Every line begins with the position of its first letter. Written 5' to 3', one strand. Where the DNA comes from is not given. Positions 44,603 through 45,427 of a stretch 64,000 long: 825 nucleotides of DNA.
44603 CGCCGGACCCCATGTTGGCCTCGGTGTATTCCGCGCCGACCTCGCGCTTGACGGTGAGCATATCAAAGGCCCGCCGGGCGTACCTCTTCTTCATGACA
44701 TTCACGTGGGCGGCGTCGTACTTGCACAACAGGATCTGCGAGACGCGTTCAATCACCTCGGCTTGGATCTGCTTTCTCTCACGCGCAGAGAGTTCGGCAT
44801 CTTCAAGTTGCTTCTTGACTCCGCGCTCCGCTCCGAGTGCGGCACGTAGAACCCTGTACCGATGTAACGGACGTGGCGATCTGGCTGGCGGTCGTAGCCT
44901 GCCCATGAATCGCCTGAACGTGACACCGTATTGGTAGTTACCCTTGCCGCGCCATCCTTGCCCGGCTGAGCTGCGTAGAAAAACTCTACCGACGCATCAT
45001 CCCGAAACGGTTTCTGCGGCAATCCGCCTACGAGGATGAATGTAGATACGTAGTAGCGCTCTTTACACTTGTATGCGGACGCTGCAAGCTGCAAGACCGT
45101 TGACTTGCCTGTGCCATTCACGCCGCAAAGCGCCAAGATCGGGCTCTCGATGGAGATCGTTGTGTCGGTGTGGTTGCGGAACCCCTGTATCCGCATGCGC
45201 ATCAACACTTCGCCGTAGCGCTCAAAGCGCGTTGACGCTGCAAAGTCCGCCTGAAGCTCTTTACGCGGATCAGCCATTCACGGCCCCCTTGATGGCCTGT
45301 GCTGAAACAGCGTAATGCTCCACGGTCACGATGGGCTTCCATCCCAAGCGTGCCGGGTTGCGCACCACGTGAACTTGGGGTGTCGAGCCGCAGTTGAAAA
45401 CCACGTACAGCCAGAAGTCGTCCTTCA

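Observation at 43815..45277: Embedded OLD/PARIS-like ATPase-TOPRIM gene is split by a frameshift inside a tightly coupled operon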

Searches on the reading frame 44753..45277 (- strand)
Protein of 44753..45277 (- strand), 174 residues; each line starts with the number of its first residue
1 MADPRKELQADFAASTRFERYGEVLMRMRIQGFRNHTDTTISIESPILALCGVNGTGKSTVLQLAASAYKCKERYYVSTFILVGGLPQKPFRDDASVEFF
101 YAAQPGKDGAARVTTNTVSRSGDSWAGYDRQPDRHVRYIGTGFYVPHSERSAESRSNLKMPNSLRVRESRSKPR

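Call 6: search_protein_families(library=pfam, proteins=[window:44753-45277:-], max_evalue=0.01)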
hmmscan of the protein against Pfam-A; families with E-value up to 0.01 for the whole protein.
window:44753-45277:- (174 aa): 4 families
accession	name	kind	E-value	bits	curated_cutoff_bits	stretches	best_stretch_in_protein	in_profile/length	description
PF13476.12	AAA_23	-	1e-07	33.2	27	1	27-63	1-37/201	AAA domain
PF13175.12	AAA_15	-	1.9e-06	28.2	32.1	1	27-63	5-41/374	AAA ATPase domain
PF02463.25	SMC_N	-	0.00029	20.8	40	1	25-63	2-42/220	RecF/RecN/SMC N terminal domain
PF00005.33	ABC_tran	-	0.0037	18.3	25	1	46-71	12-37/137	ABC transporter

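Call 7: search_protein_families(library=padloc, proteins=[window:44753-45277:-], max_evalue=0.01)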
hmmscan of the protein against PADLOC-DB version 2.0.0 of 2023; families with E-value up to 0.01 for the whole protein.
window:44753-45277:- (174 aa): 43 families (the best 25 are shown)
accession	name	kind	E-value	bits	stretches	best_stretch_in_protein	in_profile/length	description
PDLC04149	HEC-04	-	7e-12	42.7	1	16-151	18-145/494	-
PDLC02979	AriA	-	3.8e-07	28.2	1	27-64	5-42/373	-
PDLC04135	mad3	-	4e-07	27.9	1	27-64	4-41/374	mads_3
PDLC00271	PtuA1|PtuA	-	4.3e-06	24.5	1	26-68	4-46/421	AAA ATPase domain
PDLC03878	NsnB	-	5.3e-06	24.4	1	25-66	2-42/345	-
PDLC00278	PtuA1|PtuA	-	6.1e-05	20.5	1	25-66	3-44/436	AAA ATPase domain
PDLC04541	PDC-M25A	-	6.8e-05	20.1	1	25-64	2-40/380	-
PDLC00290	PtuA1|PtuA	-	9.3e-05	19.9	1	26-74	4-52/414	AAA ATPase domain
PDLC00277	PtuA1|PtuA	-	0.0001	19.7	1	27-69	5-47/423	AAA ATPase domain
PDLC02913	ATPase_I-A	-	0.00012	19.4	1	24-63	53-92/508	-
PDLC00090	GajA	-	0.00018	18.3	1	25-63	3-42/659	AAA ATPase domain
PDLC00305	PtuA1|PtuA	-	0.00027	18.4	1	27-76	5-54/392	AAA ATPase domain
PDLC00292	PtuA1|PtuA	-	0.00029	17.3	1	24-70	308-360/726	AAA ATPase domain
PDLC00299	PtuA1|PtuA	-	0.00039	17.5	1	24-63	54-93/535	AAA ATPase domain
PDLC00310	PtuA1|PtuA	-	0.00044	17.4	1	25-69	3-47/443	AAA ATPase domain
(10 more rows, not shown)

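Call 13: list_cluster_members(proteins=[window:44756-45277:-, P0019, window:40897-43818:-, window:45273-48731:-, window:37382-40303:-])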
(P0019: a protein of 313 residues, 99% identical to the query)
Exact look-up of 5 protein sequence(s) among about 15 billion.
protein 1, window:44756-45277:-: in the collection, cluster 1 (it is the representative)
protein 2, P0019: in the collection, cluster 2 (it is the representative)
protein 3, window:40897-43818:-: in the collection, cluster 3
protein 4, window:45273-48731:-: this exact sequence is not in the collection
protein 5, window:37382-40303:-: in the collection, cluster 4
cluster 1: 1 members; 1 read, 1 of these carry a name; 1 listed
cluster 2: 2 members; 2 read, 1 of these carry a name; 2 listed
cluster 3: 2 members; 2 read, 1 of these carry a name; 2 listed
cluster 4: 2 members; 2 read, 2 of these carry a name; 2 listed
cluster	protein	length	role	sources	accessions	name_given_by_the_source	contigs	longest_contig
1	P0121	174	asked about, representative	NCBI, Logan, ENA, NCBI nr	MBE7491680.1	MAG: AAA family ATPase [Planctomycetes bacterium] | AAA family ATPase [Planctomycetota bacterium]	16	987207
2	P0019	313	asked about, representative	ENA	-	-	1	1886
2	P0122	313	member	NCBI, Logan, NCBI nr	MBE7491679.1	MAG: ATP-binding protein [Planctomycetes bacterium] | ATP-binding protein [Planctomycetota bacterium]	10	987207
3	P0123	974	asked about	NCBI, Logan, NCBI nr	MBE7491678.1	MAG: DUF1156 domain-containing protein [Planctomycetes bacterium] | DUF1156 domain-containing protein [Planctomycetota bacterium]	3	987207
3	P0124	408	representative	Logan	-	-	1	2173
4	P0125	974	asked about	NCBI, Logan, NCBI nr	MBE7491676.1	MAG: ATP-binding protein [Planctomycetes bacterium] | ATP-binding protein [Planctomycetota bacterium]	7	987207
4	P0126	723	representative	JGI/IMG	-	hypothetical protein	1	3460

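Call 15: find_encoding_contigs(protein=P0121, flank=3000, max_places=10)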
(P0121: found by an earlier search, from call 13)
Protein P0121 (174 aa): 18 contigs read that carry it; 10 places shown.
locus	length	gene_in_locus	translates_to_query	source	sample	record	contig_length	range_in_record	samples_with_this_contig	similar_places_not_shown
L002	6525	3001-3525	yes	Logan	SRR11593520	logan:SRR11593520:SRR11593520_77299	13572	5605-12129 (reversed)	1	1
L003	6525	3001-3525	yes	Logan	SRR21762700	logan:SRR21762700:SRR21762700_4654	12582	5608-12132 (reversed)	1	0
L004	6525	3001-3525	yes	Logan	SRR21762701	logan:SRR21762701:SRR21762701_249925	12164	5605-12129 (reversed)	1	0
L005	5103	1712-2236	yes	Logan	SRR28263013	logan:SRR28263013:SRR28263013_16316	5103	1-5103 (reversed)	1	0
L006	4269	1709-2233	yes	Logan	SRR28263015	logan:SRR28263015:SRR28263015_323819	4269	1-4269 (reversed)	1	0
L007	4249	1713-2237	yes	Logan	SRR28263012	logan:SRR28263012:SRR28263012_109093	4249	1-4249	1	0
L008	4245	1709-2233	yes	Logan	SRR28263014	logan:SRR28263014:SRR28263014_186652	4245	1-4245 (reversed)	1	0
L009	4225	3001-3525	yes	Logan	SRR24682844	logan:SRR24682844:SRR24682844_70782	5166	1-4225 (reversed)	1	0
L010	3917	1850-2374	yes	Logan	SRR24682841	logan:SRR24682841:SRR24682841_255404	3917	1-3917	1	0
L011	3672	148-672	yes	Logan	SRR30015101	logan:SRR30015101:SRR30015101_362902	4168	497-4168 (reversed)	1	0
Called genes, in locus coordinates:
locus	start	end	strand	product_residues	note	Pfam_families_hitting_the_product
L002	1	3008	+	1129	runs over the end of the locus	PF00176:SNF2-rel_dom, PF00270:DEAD (weak), PF04851:ResIII, PF00271:Helicase_C, PF13020:NOV_C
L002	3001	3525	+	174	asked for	PF13175:AAA_15 (weak), PF13476:AAA_23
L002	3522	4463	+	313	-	PF13175:AAA_15, PF13304:AAA_21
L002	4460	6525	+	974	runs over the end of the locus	PF06634:DUF1156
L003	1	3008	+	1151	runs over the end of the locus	?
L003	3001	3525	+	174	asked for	PF13175:AAA_15 (weak), PF13476:AAA_23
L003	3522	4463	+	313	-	PF13175:AAA_15, PF13304:AAA_21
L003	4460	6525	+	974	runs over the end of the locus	PF06634:DUF1156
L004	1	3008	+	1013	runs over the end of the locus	?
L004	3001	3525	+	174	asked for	PF13175:AAA_15 (weak), PF13476:AAA_23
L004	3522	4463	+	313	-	PF13175:AAA_15, PF13304:AAA_21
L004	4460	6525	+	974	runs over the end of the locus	PF06634:DUF1156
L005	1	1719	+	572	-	?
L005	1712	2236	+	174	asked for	PF13175:AAA_15 (weak), PF13476:AAA_23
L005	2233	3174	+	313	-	PF13175:AAA_15, PF13304:AAA_21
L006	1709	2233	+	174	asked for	PF13175:AAA_15 (weak), PF13476:AAA_23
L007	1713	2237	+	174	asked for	PF13175:AAA_15 (weak), PF13476:AAA_23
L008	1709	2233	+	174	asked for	PF13175:AAA_15 (weak), PF13476:AAA_23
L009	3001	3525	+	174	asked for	PF13175:AAA_15 (weak), PF13476:AAA_23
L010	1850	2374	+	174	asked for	PF13175:AAA_15 (weak), PF13476:AAA_23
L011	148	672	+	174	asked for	PF13175:AAA_15 (weak), PF13476:AAA_23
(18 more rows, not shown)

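Call 53: search_protein_families(library=ncbifam, proteins=[window:44753-45277:-], max_evalue=0.001)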
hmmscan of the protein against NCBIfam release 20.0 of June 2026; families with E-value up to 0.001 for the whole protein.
window:44753-45277:- (174 aa): 3 families
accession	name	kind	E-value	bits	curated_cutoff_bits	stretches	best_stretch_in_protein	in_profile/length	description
TIGR00611.2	recf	equivalog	3.8e-06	26.3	172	1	27-62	3-38/339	DNA replication/repair protein RecF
NF041760.1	PtuA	equivalog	0.00029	19.9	500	1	24-63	51-90/524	retron Ec78 anti-phage system effector ATPase PtuA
NF003034.1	PRK03918.1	equivalog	0.00073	17.6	700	1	27-63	5-41/878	DNA double-strand break repair ATPase Rad50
